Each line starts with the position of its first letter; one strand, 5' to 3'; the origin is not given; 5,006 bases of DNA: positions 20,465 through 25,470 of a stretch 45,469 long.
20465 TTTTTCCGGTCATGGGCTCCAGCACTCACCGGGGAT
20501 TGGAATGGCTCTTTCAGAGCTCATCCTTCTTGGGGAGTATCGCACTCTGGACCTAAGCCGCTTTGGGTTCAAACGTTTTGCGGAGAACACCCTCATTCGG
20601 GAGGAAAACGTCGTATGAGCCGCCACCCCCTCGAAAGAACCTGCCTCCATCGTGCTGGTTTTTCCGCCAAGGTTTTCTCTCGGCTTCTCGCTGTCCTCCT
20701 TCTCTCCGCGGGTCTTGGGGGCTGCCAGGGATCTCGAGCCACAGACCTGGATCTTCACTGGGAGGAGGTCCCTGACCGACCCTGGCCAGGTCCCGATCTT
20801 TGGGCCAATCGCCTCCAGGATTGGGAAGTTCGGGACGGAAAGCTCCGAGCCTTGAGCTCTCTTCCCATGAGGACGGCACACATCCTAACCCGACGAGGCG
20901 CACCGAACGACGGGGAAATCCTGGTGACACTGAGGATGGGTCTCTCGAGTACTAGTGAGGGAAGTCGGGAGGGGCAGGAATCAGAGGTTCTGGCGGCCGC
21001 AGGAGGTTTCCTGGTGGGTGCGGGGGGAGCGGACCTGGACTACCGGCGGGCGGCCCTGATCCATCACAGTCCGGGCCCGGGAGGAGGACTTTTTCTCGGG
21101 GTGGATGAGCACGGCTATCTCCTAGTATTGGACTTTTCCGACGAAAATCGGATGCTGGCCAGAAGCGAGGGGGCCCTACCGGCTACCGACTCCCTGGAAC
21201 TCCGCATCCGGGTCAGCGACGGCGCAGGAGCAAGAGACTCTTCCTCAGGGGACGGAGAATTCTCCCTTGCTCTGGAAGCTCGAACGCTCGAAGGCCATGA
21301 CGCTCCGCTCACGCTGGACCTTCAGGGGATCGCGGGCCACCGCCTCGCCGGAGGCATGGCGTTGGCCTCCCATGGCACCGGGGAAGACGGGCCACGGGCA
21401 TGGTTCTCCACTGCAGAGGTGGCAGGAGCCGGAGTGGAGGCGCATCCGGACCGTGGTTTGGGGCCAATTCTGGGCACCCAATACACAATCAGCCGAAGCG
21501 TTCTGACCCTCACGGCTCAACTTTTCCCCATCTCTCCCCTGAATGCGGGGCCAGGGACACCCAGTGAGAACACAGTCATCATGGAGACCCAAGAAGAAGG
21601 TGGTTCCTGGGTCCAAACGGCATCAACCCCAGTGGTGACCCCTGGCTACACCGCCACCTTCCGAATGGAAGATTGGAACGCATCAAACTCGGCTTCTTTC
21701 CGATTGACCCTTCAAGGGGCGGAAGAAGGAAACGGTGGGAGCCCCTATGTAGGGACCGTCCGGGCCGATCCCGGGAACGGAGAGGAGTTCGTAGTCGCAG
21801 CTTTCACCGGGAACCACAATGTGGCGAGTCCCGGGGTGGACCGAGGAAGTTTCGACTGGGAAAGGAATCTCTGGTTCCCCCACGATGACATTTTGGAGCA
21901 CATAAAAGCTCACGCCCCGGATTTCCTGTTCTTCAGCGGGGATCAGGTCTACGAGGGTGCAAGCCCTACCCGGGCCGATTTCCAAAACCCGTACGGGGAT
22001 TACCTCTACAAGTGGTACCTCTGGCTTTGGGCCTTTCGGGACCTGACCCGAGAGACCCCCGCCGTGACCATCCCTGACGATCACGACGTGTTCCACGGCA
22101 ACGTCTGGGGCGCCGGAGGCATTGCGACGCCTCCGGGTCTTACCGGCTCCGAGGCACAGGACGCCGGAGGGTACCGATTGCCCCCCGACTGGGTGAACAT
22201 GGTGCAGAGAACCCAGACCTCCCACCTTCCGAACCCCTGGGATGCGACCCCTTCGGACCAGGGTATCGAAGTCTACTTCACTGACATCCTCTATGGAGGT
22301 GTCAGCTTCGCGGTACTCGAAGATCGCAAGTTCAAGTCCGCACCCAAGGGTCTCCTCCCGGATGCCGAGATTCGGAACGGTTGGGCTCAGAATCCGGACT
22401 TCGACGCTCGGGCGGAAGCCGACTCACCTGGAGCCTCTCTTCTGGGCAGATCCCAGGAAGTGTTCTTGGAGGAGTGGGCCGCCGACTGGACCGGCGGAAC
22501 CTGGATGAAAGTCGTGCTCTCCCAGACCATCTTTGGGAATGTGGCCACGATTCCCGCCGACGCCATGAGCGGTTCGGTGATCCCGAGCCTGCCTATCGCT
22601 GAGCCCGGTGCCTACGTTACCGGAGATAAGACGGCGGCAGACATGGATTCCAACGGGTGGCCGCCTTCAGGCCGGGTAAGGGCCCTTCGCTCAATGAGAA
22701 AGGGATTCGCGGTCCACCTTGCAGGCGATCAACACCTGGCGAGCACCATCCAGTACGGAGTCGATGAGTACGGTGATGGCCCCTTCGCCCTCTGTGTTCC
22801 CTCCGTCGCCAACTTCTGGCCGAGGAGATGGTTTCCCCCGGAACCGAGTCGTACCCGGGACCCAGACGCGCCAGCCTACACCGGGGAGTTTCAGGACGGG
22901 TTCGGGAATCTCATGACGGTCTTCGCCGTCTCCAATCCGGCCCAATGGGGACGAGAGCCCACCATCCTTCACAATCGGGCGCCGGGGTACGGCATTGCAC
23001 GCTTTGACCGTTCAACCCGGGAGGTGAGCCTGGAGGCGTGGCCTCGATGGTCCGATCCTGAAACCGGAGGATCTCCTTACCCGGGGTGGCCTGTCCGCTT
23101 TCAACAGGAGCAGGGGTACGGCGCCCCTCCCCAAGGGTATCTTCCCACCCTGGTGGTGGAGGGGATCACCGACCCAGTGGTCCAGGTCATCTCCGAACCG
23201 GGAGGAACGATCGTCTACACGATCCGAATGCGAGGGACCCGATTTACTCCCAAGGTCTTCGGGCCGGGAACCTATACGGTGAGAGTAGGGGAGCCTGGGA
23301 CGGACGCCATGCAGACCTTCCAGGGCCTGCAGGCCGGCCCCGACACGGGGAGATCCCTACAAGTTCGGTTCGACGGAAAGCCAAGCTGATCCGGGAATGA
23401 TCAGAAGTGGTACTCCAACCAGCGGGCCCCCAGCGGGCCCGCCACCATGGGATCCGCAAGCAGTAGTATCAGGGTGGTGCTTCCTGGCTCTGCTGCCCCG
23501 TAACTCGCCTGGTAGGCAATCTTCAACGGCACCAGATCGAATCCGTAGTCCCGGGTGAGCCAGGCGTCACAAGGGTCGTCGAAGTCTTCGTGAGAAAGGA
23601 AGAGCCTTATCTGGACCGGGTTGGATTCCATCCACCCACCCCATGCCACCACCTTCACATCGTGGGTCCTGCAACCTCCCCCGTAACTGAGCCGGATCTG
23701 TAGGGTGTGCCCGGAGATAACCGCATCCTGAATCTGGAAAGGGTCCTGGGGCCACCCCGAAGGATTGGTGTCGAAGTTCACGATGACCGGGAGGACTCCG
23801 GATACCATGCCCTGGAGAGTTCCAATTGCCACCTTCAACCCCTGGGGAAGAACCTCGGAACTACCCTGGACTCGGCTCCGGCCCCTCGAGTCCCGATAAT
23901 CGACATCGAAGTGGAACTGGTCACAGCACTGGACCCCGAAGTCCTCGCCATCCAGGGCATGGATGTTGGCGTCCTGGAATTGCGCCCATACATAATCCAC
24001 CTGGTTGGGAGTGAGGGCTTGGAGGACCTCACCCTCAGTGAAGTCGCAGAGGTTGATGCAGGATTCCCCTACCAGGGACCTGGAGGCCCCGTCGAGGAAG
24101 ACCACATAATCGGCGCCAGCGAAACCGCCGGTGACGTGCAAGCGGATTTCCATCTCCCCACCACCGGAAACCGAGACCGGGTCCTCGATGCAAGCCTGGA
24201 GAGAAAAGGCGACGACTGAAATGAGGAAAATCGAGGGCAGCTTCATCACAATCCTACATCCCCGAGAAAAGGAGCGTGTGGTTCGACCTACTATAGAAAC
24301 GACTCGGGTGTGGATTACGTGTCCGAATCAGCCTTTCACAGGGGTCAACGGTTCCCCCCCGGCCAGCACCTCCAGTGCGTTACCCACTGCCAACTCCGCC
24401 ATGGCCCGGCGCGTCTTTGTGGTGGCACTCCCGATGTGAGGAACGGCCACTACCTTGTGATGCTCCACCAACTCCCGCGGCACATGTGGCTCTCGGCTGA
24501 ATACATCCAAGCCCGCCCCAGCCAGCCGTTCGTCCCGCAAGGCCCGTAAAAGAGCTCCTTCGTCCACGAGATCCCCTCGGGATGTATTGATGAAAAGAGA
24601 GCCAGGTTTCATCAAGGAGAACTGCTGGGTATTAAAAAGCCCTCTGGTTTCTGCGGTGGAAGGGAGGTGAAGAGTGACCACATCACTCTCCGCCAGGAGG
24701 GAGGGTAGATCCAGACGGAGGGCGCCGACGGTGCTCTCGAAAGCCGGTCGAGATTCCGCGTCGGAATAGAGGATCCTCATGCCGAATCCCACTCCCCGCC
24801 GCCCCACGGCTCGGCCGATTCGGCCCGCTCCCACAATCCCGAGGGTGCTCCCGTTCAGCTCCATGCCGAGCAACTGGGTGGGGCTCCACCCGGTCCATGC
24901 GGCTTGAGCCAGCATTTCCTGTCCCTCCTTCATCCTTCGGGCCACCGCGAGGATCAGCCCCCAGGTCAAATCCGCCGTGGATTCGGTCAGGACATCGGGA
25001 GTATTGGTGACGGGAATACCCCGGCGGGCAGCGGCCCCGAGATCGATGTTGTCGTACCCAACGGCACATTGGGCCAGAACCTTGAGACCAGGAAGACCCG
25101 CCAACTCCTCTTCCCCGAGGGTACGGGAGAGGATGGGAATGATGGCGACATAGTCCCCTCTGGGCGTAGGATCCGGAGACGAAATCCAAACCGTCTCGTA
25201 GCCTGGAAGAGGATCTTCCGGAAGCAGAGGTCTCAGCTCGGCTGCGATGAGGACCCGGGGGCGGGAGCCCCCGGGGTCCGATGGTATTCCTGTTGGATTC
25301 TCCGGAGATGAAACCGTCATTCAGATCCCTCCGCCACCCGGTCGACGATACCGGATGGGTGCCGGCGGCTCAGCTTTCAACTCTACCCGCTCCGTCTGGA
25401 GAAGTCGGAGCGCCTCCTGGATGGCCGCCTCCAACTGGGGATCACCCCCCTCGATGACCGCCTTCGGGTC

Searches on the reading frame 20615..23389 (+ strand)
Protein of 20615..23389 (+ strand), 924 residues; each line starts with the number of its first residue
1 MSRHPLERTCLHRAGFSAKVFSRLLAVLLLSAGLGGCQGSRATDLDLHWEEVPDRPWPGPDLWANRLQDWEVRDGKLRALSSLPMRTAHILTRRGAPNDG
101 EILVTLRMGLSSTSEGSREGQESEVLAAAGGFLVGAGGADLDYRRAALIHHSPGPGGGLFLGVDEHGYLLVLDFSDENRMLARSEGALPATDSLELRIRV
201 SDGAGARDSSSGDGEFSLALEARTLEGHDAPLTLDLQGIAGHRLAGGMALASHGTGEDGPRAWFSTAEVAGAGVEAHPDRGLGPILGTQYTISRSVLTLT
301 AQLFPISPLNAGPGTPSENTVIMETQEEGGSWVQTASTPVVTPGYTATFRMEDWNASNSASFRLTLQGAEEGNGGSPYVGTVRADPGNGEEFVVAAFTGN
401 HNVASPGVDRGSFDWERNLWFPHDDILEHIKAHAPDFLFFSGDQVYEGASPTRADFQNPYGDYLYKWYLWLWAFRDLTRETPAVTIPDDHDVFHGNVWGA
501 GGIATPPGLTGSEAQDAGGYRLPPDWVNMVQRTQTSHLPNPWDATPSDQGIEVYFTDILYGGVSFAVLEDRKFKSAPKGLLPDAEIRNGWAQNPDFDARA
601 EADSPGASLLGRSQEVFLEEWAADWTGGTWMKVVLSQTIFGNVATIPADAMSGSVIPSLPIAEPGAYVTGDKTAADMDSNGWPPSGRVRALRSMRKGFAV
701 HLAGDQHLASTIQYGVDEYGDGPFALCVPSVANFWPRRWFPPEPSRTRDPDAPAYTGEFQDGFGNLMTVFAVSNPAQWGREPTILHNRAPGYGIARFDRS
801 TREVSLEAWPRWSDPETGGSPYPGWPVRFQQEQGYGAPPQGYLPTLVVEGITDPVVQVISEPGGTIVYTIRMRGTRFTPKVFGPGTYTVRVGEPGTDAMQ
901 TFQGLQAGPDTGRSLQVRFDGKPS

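Call 42: search_protein_families(library=pfam, proteins=[window:20615-23389:+], max_evalue=0.001)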
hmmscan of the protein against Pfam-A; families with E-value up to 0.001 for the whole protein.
window:20615-23389:+ (924 aa): 1 family
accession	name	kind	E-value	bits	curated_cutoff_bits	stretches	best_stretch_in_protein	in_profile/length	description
PF09423.15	PhoD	-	1.6e-10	41.1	27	1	426-716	16-273/343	PhoD-like phosphatase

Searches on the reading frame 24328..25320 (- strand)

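Call 42: search_protein_families(library=pfam, proteins=[window:24328-25320:-], max_evalue=0.001)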
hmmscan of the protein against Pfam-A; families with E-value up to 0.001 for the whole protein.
window:24328-25320:- (330 aa): 2 families
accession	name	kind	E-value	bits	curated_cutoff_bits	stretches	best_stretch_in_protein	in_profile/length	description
PF02826.25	2-Hacid_dh_C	-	8.2e-56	188.6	25.1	1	121-297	2-178/178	D-isomer specific 2-hydroxyacid dehydrogenase, NAD binding domain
PF00389.36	2-Hacid_dh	-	5.7e-24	84.8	24.6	1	59-328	42-133/134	D-isomer specific 2-hydroxyacid dehydrogenase, catalytic domain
